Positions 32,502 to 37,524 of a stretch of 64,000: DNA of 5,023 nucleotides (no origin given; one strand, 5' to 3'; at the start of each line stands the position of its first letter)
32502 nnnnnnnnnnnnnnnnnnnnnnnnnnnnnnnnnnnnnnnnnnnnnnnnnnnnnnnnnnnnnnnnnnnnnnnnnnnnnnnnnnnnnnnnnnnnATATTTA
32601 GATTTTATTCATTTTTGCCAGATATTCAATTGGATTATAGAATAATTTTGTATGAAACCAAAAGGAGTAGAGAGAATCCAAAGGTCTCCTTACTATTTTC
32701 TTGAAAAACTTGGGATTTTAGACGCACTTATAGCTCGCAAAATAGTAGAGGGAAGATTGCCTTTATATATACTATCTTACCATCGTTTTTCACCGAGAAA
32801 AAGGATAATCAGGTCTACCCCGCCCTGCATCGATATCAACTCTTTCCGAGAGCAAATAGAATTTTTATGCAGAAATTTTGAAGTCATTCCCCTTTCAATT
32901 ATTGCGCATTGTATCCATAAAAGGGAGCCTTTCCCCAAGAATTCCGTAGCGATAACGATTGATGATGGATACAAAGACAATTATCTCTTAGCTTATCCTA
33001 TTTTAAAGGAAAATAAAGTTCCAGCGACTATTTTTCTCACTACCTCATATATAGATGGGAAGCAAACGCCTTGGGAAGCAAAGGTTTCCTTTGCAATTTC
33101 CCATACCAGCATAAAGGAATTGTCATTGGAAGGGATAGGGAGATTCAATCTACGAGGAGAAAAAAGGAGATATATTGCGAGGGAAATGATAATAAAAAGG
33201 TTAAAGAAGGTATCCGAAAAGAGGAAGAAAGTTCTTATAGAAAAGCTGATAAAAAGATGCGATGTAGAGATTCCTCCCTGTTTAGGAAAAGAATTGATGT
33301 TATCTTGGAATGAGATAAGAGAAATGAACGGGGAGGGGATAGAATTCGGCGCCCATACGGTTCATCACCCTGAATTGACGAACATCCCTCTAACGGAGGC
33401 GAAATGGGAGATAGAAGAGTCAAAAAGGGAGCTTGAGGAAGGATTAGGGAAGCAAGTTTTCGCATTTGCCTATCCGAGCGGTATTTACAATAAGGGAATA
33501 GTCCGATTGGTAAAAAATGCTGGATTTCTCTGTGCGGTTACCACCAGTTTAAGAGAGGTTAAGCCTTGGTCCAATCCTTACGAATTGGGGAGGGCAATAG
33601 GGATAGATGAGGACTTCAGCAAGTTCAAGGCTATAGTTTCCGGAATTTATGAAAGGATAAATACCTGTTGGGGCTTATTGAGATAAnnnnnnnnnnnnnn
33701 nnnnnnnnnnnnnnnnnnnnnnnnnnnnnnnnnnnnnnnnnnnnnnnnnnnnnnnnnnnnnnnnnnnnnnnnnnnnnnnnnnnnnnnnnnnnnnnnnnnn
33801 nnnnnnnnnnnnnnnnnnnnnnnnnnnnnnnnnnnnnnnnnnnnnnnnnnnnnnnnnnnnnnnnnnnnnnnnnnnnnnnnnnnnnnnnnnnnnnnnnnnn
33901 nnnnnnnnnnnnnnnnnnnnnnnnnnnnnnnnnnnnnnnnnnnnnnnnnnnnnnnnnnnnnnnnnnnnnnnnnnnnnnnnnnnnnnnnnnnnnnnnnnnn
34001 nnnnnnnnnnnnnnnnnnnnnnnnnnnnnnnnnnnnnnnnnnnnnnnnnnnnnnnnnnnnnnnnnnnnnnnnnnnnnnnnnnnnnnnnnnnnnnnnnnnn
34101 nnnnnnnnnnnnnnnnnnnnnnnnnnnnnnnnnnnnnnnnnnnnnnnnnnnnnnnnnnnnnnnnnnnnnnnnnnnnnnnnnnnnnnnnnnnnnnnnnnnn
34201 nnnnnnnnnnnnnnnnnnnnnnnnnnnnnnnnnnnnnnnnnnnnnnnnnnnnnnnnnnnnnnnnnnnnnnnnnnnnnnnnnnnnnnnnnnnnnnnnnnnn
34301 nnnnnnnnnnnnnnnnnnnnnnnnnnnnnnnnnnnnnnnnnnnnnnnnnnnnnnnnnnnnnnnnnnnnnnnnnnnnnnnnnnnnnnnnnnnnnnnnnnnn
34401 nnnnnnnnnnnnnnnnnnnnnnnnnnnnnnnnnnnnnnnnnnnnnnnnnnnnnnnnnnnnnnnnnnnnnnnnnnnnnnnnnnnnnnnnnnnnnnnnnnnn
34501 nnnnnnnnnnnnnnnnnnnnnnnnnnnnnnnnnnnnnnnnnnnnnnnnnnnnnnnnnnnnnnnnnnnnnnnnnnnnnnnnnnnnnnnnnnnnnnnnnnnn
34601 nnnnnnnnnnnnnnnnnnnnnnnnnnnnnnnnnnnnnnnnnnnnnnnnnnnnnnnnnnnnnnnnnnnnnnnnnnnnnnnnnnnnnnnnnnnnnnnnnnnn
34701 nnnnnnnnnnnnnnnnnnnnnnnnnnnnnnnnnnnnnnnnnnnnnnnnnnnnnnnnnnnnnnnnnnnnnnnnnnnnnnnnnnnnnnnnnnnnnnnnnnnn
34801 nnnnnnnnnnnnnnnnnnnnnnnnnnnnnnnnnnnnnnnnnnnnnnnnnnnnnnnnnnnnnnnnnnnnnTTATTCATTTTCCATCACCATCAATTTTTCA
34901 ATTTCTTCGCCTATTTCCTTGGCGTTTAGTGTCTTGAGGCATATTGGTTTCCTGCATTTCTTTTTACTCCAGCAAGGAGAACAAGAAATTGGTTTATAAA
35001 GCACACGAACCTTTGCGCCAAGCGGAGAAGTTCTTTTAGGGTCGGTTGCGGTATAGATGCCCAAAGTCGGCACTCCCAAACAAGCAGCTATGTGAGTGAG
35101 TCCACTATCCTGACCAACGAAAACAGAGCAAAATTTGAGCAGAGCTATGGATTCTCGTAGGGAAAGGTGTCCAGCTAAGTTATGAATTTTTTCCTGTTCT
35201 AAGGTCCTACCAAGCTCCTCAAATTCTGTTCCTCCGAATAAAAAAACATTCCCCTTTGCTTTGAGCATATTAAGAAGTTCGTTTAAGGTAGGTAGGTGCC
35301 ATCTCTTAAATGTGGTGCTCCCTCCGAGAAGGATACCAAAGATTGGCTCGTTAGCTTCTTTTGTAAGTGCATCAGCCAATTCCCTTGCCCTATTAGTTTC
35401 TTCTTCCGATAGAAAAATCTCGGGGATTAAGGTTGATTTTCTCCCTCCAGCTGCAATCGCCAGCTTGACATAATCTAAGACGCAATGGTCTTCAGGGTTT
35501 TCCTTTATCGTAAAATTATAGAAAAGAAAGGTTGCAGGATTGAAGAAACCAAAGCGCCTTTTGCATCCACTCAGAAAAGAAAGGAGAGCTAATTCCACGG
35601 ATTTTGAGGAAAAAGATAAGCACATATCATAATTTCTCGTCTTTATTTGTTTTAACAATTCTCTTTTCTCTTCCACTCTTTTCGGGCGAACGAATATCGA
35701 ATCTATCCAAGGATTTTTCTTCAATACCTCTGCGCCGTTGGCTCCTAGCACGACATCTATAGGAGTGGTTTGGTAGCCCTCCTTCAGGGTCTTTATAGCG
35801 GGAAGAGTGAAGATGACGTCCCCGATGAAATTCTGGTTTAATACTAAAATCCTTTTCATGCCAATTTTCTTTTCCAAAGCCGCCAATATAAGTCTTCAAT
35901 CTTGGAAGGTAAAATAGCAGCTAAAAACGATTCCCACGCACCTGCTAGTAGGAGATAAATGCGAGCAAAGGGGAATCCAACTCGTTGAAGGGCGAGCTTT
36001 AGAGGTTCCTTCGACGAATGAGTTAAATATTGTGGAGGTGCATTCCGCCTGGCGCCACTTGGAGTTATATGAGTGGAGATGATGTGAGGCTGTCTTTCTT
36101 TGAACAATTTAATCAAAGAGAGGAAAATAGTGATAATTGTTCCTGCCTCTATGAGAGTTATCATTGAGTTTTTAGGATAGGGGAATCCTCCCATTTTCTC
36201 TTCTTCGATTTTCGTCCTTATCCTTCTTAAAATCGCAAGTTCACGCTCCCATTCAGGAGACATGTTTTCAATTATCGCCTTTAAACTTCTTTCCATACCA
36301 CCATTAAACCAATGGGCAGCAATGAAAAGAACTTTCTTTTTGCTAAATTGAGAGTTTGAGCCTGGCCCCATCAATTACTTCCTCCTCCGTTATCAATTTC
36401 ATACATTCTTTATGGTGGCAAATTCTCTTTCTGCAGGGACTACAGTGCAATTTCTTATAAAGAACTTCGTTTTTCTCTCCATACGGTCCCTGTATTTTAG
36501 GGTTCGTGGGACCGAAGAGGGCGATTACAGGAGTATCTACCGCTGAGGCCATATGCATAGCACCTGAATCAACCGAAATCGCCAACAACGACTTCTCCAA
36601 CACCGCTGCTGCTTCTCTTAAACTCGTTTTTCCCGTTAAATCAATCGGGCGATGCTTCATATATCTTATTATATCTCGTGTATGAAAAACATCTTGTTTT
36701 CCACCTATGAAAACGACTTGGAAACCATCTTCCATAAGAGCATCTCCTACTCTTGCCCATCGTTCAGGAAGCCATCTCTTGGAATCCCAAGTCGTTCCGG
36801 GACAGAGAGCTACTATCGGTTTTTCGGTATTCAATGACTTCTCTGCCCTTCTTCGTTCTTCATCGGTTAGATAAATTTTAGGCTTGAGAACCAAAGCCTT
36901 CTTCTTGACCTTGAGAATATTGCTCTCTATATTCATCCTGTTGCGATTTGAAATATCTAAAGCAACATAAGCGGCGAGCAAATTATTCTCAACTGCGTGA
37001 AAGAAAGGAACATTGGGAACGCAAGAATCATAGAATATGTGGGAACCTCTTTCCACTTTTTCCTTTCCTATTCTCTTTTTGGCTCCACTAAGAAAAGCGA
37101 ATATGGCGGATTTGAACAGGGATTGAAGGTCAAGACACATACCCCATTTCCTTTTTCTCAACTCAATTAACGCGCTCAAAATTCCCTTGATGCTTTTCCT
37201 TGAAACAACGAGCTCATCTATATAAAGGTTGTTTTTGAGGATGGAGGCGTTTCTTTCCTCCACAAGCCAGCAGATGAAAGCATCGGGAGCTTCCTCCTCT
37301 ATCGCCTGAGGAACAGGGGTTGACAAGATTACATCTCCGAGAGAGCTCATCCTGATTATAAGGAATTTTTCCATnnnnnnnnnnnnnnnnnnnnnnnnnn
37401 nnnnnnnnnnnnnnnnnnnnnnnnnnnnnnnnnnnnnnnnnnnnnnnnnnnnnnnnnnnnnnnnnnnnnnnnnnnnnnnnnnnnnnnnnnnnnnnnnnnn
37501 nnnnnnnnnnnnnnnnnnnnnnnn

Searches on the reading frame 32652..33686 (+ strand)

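Call 75: search_protein_families(library=pfam, proteins=[window:32652-33686:+])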
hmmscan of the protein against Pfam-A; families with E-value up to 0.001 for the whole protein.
window:32652-33686:+ (344 aa): 2 families
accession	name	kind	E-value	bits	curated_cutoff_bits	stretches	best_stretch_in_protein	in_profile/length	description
PF01522.26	Polysacc_deac_1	-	5.3e-27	94.7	23.1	1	93-292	3-121/124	Polysaccharide deacetylase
PF03065.20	Glyco_hydro_57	-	2.7e-05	24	21.2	1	222-310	94-184/291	Glycosyl hydrolase family 57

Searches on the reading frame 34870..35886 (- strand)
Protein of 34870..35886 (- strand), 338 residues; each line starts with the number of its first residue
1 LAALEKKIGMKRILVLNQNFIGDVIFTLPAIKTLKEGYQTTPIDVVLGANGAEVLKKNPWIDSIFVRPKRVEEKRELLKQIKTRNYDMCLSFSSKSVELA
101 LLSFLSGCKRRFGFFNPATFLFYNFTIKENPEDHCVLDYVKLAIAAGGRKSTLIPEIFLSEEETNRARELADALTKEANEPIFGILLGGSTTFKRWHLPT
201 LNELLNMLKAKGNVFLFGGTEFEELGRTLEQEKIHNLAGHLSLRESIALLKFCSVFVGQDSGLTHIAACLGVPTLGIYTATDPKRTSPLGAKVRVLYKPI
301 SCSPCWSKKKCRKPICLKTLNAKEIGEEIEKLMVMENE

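Call 75: search_protein_families(library=pfam, proteins=[window:34870-35886:-])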
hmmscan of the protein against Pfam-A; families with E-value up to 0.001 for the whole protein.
window:34870-35886:- (338 aa): 1 family
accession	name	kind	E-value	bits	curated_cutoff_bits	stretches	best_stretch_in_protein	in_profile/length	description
PF01075.23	Glyco_transf_9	-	2e-40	139.1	22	1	76-313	3-244/247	Glycosyltransferase family 9 (heptosyltransferase)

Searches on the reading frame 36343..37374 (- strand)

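Call 75: search_protein_families(library=pfam, proteins=[window:36343-37374:-])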
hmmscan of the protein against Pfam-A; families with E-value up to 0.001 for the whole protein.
window:36343-37374:- (343 aa): 1 family
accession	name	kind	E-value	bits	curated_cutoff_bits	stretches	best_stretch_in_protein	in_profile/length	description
PF01075.23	Glyco_transf_9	-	9.3e-50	169.7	22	1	71-322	7-244/247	Glycosyltransferase family 9 (heptosyltransferase)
